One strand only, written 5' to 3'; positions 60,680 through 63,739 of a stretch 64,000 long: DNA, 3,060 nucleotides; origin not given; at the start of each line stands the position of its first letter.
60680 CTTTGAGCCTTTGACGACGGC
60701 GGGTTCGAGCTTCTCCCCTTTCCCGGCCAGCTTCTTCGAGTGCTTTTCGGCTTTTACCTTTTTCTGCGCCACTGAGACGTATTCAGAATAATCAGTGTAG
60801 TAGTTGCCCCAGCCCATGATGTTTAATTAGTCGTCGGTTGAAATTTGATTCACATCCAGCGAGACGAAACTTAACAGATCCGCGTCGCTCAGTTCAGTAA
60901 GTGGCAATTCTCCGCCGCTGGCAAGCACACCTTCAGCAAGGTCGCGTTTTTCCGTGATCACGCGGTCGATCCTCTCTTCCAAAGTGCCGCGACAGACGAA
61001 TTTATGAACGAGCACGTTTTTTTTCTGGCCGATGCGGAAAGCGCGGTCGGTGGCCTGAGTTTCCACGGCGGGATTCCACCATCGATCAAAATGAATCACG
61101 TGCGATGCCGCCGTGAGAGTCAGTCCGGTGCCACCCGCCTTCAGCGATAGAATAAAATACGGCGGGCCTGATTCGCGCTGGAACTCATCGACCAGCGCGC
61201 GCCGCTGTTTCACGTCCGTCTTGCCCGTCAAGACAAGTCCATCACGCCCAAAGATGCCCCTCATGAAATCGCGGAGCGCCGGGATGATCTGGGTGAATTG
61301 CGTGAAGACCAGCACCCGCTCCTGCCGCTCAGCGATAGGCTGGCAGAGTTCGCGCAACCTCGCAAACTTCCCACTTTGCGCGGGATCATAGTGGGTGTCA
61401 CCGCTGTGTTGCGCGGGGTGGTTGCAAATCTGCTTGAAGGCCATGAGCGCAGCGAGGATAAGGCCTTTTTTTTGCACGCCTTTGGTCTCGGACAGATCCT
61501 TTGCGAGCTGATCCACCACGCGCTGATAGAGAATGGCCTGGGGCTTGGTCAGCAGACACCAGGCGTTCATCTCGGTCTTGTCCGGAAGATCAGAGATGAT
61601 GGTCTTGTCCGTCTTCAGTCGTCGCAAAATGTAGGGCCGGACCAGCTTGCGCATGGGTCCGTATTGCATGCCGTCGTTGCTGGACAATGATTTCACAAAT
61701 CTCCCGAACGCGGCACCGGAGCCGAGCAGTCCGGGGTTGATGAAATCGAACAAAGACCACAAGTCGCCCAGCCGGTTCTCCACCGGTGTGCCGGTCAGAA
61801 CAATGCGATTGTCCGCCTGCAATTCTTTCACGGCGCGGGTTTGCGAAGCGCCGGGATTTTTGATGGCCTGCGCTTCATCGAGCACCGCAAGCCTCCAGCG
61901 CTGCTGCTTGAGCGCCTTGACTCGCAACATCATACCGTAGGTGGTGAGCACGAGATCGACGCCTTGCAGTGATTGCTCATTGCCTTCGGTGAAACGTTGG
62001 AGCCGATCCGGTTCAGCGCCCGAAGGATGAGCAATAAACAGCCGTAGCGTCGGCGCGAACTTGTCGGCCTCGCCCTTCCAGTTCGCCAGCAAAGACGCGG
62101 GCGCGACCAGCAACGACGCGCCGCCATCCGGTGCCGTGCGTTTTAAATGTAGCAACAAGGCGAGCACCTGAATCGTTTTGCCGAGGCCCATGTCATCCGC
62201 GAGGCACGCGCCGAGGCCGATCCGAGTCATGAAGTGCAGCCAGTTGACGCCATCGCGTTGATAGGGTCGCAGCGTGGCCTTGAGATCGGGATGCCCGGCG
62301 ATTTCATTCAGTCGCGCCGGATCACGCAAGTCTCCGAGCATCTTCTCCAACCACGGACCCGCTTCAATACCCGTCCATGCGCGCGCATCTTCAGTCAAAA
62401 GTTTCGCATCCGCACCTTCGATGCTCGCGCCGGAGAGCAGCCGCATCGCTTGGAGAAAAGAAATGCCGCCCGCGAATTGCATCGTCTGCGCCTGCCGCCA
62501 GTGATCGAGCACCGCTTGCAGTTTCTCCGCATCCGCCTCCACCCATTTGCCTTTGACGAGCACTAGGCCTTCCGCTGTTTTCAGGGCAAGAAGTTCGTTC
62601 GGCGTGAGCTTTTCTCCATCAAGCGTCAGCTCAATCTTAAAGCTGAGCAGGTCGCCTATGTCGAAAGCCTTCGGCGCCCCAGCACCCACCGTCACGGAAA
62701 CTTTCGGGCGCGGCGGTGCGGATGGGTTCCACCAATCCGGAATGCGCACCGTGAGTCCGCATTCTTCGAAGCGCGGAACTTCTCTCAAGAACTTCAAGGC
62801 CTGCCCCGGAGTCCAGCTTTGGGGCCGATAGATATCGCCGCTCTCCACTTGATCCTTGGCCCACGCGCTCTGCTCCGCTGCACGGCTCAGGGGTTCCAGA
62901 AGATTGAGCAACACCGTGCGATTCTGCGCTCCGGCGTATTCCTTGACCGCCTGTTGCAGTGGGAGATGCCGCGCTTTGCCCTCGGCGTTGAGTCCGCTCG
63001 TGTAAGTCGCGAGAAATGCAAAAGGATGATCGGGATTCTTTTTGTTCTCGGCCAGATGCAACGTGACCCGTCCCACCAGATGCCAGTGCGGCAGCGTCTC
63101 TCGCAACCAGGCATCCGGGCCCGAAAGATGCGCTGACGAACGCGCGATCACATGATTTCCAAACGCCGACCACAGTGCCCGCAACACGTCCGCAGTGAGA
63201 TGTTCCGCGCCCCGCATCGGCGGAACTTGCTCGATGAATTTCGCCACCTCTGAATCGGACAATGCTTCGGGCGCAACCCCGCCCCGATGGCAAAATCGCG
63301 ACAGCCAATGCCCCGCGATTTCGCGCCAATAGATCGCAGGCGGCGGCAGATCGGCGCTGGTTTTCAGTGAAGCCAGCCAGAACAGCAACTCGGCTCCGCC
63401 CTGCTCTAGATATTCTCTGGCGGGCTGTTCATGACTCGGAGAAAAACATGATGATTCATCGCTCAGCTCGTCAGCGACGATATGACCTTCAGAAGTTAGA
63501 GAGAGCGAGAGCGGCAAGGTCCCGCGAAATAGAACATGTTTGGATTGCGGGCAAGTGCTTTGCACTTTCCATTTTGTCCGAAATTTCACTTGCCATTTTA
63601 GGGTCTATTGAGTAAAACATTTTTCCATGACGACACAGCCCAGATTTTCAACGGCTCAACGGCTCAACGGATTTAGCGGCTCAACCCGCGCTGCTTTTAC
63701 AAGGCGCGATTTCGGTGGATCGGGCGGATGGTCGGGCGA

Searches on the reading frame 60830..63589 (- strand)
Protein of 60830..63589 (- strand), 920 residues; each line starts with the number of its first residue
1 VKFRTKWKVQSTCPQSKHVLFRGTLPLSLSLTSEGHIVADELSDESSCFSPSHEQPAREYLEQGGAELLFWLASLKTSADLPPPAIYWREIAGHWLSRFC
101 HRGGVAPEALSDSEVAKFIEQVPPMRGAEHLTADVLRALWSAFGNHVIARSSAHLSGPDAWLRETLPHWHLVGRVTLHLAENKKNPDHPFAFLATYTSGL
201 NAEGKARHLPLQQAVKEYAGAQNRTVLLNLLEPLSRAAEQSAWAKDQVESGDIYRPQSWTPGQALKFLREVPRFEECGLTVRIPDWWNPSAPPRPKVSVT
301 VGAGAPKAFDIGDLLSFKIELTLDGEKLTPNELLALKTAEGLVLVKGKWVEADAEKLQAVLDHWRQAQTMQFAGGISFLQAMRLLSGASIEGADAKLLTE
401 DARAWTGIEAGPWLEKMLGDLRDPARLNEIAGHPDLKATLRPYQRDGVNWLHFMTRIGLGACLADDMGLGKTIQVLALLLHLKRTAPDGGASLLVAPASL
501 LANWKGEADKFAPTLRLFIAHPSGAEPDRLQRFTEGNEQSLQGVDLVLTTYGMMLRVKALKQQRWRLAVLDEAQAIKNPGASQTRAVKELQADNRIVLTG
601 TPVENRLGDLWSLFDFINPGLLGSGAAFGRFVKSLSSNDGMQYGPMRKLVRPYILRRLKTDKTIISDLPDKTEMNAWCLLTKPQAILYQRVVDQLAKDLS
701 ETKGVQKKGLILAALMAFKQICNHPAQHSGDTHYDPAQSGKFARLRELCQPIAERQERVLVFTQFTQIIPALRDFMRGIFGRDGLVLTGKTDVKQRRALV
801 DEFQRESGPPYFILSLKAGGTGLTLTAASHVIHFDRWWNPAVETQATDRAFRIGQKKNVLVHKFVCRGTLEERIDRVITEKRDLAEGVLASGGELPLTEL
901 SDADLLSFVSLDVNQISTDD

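Call 74: search_protein_families(library=pfam, proteins=[window:60830-63589:-], max_evalue=0.00001)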
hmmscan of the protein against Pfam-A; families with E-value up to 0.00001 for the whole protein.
window:60830-63589:- (920 aa): 3 families
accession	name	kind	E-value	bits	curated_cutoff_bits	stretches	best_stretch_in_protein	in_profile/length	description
PF00176.29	SNF2-rel_dom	-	8.6e-61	206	24.9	1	443-726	1-289/290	SNF2-related domain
PF12419.13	DUF3670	-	2.8e-27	95.5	27.6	1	256-384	5-134/136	SNF2 Helicase protein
PF00271.37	Helicase_C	-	3.8e-18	66.2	23.5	1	741-854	2-110/110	Helicase conserved C-terminal domain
